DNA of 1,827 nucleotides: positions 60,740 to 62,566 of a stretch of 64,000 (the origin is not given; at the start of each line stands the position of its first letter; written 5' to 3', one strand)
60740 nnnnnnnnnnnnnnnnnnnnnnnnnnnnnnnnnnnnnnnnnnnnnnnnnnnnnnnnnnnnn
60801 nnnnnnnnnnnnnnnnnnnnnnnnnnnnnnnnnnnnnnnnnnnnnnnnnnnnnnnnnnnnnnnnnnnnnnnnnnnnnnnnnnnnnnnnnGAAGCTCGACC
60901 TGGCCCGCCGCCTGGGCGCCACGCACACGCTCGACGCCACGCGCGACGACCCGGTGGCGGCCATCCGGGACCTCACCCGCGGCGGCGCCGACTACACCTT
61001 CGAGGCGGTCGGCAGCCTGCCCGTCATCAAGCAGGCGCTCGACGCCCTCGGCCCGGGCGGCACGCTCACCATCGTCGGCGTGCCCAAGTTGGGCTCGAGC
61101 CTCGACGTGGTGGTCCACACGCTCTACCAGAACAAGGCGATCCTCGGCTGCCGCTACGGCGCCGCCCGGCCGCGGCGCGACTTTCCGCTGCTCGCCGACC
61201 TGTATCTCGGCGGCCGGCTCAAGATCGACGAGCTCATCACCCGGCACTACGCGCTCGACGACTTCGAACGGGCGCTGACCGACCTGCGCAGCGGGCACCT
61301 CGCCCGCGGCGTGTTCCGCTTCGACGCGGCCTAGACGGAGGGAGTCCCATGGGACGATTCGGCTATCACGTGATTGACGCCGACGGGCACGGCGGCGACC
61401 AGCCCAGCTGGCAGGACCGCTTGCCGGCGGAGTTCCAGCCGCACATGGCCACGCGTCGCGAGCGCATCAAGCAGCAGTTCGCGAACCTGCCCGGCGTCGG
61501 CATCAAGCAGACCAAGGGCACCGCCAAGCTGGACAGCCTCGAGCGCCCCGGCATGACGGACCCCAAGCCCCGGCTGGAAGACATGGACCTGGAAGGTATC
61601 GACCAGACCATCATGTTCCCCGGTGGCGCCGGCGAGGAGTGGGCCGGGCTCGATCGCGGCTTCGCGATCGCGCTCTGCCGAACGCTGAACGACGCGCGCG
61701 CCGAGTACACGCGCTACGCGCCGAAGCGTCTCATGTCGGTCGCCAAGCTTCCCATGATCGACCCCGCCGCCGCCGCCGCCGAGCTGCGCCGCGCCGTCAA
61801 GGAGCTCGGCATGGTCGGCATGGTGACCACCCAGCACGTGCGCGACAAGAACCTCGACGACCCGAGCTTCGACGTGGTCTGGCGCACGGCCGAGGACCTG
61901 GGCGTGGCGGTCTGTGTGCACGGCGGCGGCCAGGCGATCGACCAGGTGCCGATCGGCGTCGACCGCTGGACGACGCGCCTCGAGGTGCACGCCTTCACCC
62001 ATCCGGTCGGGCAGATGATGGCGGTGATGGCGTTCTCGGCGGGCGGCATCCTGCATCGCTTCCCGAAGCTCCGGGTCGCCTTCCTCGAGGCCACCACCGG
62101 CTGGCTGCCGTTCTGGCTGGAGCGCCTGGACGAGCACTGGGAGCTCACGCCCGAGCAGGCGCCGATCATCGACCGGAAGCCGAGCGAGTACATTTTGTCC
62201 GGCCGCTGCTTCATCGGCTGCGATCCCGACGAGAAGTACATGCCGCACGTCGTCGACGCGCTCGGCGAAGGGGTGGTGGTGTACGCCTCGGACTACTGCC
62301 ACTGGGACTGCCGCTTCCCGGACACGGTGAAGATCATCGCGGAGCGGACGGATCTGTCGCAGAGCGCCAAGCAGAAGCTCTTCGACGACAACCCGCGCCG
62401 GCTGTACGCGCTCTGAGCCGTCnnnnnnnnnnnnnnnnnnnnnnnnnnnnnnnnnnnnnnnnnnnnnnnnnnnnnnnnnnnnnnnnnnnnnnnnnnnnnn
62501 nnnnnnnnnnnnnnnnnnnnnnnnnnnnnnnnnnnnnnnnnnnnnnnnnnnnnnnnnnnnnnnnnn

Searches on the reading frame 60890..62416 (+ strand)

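Call 53: search_protein_families(library=pfam, proteins=[window:60890-62416:+], max_evalue=0.00001)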
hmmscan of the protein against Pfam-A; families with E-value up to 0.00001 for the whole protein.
window:60890-62416:+ (508 aa): 1 family
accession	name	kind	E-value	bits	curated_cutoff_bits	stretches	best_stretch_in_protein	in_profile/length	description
PF04909.20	Amidohydro_2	-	8e-31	108.3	26.4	1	202-507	11-288/289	Amidohydrolase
